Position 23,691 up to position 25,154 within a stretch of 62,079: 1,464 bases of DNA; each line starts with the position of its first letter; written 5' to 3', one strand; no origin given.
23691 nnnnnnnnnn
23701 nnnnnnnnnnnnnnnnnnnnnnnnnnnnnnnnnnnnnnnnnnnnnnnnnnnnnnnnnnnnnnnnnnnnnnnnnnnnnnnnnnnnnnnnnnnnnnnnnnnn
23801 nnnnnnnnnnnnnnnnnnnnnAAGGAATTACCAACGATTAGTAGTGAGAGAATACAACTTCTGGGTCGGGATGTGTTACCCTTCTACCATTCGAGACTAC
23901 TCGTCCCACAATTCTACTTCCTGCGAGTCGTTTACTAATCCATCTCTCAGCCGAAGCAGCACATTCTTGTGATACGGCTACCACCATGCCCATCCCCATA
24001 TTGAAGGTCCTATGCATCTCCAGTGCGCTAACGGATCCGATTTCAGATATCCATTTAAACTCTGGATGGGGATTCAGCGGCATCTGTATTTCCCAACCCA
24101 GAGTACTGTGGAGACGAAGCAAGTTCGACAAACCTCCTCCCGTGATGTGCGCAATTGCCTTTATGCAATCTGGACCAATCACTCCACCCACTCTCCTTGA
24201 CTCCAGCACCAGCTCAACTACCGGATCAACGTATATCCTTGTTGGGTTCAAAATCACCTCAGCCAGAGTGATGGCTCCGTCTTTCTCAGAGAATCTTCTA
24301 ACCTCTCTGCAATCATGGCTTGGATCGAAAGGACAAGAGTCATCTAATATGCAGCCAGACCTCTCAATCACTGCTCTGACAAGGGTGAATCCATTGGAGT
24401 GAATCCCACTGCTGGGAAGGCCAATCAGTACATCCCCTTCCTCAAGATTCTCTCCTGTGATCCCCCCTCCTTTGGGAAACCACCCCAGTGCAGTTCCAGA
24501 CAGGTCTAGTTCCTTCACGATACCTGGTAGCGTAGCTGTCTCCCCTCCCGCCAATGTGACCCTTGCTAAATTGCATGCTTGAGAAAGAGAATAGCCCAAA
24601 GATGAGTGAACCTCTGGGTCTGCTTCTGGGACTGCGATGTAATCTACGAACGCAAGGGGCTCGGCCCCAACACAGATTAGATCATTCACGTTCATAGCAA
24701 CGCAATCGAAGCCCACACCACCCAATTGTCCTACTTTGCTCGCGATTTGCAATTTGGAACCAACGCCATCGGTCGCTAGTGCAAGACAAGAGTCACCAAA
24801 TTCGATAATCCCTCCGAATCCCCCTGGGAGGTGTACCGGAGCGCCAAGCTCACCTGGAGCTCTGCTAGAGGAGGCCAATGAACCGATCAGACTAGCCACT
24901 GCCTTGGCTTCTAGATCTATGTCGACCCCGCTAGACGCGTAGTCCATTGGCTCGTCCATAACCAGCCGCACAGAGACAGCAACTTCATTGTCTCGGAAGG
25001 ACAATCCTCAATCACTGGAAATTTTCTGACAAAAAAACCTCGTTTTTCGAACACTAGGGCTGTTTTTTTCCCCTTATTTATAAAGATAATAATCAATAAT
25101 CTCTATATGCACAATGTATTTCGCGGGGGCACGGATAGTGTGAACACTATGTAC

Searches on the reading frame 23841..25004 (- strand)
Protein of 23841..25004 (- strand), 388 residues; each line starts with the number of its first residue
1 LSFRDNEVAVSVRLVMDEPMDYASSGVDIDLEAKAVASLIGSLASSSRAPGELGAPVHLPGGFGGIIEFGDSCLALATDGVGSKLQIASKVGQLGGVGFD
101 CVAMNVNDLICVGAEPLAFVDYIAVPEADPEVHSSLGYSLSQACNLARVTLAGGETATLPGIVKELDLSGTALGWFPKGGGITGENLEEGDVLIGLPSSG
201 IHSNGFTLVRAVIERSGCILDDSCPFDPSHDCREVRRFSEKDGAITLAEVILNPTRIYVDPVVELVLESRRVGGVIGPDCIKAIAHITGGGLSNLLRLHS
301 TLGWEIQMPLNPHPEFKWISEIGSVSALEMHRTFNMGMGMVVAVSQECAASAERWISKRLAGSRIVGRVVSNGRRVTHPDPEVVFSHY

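Call 87: search_protein_families(library=pfam, proteins=[window:23841-25004:-], max_evalue=0.0001)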
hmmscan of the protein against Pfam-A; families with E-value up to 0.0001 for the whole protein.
window:23841-25004:- (388 aa): 2 families
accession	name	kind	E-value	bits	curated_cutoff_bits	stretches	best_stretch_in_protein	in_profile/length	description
PF00586.29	AIRS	-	1.6e-21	77.3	24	1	66-175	6-111/112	AIR synthase related protein, N-terminal domain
PF02769.27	AIRS_C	-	2.8e-18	67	23.1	1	188-374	1-150/156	AIR synthase related protein, C-terminal domain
